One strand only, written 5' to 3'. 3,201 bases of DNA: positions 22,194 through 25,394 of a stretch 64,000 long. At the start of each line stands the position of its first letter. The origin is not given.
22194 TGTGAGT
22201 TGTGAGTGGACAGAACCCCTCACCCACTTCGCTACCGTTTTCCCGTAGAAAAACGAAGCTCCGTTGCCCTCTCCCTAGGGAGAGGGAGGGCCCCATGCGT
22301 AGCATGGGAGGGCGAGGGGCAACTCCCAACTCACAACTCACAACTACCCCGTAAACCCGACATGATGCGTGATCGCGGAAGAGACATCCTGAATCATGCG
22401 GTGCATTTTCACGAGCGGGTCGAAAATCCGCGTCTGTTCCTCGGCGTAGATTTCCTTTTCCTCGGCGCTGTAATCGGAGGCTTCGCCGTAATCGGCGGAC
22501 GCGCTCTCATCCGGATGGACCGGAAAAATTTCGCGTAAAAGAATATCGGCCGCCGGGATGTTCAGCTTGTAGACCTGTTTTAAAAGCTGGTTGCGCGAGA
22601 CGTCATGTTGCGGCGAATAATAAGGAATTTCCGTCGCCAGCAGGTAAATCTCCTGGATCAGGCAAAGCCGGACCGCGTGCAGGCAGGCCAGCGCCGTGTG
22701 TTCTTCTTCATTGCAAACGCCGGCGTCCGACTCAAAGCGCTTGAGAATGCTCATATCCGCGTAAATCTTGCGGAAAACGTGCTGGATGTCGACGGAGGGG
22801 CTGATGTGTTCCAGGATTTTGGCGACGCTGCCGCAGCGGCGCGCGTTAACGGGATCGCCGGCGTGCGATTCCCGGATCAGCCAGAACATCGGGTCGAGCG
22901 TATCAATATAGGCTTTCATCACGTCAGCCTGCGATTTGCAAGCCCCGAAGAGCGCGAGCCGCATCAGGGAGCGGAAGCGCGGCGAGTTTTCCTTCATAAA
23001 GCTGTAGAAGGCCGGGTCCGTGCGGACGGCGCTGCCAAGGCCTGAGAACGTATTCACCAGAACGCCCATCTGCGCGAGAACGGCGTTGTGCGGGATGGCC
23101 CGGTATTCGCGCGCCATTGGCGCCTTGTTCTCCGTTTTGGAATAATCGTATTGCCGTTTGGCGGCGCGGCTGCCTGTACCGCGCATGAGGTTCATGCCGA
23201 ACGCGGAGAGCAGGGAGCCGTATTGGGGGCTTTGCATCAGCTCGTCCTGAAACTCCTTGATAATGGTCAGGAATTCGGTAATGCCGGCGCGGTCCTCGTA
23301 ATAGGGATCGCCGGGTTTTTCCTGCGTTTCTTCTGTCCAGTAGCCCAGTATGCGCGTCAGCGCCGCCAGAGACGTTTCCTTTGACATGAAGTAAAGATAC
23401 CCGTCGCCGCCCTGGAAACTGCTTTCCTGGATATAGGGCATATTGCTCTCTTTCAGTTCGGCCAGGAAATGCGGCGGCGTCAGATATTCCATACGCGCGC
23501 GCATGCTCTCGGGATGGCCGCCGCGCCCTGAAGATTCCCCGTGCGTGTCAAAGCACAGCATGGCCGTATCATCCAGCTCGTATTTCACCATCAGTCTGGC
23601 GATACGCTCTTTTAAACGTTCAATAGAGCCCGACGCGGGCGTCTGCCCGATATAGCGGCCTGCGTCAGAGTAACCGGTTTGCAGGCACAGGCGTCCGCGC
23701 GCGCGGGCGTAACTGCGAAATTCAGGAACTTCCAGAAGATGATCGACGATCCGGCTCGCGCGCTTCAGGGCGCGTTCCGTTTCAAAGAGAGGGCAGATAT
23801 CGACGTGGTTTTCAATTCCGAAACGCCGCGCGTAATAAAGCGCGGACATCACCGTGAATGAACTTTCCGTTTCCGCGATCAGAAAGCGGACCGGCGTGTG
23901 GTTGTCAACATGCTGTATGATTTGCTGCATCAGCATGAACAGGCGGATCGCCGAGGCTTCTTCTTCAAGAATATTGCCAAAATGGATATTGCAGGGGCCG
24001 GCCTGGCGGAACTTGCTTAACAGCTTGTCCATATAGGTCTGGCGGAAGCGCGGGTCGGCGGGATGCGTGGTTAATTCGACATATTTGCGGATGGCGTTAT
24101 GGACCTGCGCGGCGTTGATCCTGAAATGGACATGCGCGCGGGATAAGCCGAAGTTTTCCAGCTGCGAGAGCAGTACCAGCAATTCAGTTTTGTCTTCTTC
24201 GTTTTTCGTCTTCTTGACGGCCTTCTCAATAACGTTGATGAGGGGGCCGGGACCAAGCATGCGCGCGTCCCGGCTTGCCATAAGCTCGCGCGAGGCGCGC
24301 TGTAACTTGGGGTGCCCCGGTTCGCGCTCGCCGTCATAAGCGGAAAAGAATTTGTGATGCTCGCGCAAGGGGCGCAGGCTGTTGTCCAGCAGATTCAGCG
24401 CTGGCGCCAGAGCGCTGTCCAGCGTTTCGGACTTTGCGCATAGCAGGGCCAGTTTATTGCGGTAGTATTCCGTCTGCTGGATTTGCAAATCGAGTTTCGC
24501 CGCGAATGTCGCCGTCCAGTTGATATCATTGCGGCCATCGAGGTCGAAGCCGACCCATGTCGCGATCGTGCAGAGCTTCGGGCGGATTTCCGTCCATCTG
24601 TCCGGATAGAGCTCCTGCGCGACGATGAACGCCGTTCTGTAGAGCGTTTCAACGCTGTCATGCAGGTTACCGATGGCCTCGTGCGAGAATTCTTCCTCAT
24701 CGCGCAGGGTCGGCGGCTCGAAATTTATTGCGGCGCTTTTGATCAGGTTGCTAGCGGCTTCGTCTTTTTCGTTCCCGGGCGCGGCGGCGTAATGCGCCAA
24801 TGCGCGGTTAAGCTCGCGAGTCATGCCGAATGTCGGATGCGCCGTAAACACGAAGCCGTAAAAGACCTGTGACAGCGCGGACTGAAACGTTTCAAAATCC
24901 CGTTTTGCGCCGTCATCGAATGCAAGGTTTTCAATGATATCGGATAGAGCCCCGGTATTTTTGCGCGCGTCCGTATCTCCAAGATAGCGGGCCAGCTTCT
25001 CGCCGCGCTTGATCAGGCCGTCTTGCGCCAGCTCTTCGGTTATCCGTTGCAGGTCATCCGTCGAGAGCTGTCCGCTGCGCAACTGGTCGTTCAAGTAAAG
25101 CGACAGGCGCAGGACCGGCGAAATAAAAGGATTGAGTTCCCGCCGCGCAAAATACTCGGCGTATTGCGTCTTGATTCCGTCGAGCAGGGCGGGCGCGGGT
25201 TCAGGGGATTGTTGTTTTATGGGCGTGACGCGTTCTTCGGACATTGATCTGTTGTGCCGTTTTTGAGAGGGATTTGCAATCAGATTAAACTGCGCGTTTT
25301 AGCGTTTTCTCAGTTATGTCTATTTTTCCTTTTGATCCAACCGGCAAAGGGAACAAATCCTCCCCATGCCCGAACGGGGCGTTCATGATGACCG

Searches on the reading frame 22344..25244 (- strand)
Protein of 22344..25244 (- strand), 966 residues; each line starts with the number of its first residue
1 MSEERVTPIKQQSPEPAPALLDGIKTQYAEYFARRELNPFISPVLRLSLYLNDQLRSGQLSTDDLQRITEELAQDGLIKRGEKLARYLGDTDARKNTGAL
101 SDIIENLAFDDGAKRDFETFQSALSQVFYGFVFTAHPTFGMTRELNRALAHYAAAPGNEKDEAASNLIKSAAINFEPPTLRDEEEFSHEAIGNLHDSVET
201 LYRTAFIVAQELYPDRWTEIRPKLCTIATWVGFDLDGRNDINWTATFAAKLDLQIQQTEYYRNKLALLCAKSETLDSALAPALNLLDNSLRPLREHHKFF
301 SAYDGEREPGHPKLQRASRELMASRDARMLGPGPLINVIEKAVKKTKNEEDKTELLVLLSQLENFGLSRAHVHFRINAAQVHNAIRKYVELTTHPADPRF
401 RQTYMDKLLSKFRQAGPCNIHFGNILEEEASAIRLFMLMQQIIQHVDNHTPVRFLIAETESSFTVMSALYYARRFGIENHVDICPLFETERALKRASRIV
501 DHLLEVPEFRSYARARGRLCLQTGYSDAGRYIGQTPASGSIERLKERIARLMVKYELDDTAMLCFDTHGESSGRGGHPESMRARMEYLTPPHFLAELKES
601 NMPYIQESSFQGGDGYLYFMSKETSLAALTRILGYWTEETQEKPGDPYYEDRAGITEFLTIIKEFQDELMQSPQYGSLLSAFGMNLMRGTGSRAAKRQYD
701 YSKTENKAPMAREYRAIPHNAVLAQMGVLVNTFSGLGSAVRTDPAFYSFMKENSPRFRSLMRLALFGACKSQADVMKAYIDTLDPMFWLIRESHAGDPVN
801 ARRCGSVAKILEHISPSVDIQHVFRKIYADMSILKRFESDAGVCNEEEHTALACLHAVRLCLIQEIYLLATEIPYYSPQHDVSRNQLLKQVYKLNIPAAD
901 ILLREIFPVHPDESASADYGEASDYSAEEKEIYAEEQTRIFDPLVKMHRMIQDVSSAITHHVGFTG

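Call 11: search_protein_families(library=pfam, proteins=[window:22344-25244:-])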
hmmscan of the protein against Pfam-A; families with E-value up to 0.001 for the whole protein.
window:22344-25244:- (966 aa): 1 family
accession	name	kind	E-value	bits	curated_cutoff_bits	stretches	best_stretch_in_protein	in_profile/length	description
PF00311.23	PEPcase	-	3.1e-19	68.9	22.4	1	337-579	374-623/919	Phosphoenolpyruvate carboxylase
